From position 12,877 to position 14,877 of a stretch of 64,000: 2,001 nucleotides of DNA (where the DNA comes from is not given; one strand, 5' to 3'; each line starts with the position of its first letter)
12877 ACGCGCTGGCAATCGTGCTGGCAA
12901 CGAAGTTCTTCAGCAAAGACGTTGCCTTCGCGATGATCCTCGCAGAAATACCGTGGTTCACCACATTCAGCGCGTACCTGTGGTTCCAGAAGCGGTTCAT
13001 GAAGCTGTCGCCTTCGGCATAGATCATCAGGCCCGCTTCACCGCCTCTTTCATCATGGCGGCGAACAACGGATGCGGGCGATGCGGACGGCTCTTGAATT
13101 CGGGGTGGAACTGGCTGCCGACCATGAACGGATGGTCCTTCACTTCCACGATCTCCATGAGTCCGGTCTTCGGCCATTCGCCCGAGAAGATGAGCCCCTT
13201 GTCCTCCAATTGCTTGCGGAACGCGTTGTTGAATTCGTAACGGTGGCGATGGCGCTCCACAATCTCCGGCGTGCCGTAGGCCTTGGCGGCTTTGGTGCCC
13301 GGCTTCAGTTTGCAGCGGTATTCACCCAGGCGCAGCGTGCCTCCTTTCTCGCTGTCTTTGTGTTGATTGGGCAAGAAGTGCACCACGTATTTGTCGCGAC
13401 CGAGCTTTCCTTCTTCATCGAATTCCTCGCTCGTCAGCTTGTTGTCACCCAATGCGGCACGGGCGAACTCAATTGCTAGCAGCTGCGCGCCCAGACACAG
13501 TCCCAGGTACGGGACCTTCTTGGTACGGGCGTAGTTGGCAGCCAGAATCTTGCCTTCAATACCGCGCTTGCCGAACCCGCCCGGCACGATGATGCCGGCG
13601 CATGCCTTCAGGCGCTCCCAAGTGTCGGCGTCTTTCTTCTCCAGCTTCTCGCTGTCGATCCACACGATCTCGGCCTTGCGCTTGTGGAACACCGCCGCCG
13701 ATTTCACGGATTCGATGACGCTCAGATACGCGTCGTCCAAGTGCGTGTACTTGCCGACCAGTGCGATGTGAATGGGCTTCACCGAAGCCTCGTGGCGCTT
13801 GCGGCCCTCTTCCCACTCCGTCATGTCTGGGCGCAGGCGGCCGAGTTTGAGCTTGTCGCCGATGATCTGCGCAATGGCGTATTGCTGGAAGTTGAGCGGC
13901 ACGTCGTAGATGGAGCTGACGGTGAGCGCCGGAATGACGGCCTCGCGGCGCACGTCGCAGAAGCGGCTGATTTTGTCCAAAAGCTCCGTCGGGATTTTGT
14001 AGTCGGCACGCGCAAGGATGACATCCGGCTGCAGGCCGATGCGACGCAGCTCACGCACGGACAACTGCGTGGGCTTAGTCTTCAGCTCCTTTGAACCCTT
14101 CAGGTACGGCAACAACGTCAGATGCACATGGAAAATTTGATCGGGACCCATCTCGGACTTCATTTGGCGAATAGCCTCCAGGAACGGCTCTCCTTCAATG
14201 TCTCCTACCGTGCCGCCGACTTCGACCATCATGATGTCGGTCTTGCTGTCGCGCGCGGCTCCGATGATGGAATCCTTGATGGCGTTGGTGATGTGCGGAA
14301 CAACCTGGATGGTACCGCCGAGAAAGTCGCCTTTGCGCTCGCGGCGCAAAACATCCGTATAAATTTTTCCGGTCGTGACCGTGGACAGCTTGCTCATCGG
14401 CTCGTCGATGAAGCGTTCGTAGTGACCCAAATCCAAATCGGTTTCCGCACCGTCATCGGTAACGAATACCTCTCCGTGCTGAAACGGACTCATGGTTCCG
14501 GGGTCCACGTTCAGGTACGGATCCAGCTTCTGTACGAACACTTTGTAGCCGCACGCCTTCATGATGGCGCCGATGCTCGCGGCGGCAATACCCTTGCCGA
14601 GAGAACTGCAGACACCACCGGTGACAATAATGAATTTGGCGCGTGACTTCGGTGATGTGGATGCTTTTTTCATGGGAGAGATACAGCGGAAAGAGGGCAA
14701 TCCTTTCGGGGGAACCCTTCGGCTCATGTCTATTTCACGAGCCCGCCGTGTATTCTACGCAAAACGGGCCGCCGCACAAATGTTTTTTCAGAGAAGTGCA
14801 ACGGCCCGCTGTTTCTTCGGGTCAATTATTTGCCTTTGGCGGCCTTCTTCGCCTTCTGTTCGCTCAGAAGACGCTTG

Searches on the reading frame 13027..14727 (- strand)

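Call 13: search_protein_families(library=pfam, proteins=[window:13027-14727:-], max_evalue=0.001)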
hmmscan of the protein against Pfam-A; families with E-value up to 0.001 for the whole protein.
window:13027-14727:- (566 aa): 3 families
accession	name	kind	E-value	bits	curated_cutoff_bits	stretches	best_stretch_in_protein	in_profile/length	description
PF06418.20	CTP_synth_N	-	7.9e-118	393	26.1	1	31-295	1-265/265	CTP synthase N-terminus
PF00117.34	GATase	-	1.9e-36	126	22.8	1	330-559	2-188/190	Glutamine amidotransferase class-I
PF07722.19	Peptidase_C26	-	3.8e-05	24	20.5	1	399-543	100-219/219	Peptidase C26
